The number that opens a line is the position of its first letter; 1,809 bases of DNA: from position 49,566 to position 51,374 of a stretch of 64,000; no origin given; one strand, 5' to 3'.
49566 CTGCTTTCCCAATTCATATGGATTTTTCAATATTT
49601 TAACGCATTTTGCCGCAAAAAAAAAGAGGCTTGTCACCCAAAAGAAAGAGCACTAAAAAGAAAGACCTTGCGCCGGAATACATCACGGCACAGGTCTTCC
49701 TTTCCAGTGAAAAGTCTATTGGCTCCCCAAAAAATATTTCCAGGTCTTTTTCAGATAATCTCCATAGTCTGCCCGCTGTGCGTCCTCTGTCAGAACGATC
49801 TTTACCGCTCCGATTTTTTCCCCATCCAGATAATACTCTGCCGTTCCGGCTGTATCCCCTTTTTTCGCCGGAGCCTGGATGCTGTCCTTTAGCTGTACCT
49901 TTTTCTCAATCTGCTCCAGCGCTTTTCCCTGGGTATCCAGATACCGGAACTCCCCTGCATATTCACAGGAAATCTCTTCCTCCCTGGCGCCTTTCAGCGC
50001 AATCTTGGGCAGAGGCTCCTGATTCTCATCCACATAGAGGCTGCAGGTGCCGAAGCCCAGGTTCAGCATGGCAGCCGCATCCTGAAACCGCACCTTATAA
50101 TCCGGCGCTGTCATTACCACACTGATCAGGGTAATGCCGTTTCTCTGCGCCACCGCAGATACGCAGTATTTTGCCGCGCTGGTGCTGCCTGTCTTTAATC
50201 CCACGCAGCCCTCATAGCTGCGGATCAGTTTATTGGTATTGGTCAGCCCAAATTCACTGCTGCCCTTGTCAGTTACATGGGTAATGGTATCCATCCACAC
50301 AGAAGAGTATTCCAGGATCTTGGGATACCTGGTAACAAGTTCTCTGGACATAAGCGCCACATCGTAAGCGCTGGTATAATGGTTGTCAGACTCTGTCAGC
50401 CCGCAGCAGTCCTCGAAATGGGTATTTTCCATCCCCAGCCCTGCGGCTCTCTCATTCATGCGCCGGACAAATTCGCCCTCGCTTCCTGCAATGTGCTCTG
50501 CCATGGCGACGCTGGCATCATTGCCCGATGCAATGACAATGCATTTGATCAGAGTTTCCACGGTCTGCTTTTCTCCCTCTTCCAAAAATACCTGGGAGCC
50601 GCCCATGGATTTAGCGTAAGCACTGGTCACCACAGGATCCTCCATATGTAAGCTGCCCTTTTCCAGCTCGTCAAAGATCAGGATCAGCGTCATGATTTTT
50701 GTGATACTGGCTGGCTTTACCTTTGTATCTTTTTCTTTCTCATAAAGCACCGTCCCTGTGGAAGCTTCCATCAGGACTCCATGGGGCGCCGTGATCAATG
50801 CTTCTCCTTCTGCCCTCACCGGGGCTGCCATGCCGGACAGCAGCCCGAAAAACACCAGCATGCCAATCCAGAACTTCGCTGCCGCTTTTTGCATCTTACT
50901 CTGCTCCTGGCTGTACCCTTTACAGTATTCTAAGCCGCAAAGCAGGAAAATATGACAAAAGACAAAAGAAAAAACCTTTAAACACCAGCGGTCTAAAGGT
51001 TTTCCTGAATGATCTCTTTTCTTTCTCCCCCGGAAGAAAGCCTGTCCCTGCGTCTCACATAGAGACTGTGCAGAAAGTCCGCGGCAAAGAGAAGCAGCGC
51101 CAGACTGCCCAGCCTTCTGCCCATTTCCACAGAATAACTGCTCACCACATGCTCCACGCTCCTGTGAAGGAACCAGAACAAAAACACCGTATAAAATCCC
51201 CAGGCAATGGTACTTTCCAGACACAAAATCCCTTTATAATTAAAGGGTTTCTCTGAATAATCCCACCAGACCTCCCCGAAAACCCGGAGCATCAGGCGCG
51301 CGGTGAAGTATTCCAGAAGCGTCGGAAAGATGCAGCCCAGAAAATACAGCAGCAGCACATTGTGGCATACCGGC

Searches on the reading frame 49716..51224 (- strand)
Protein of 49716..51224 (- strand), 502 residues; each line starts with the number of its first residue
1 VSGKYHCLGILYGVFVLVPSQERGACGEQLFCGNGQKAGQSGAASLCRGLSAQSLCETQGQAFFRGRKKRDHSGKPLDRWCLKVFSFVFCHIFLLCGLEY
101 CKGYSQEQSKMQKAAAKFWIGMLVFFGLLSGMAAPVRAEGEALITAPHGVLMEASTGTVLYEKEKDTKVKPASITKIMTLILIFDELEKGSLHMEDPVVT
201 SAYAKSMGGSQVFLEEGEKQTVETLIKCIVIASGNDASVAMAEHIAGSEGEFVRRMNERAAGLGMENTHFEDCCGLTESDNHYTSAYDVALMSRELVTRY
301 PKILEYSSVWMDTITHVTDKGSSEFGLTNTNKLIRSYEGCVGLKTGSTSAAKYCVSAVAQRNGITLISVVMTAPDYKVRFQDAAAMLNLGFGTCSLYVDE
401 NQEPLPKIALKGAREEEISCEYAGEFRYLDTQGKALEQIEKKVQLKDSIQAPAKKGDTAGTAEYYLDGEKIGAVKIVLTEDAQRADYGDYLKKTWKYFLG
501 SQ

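Call 81: search_protein_families(library=pfam, proteins=[window:49716-51224:-], max_evalue=0.001)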
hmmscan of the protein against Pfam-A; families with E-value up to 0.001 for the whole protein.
window:49716-51224:- (502 aa): 3 families
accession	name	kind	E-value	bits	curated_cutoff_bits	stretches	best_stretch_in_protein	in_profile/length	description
PF00768.25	Peptidase_S11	-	4.7e-67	226.4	27.6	1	141-374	7-238/239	D-alanyl-D-alanine carboxypeptidase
PF13354.11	Beta-lactamase2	-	8.3e-10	38.8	22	1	155-298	8-148/214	Beta-lactamase enzyme family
PF07943.18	PBP5_C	-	3.6e-09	37.1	21.2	1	437-482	44-89/91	Penicillin-binding protein 5, C-terminal domain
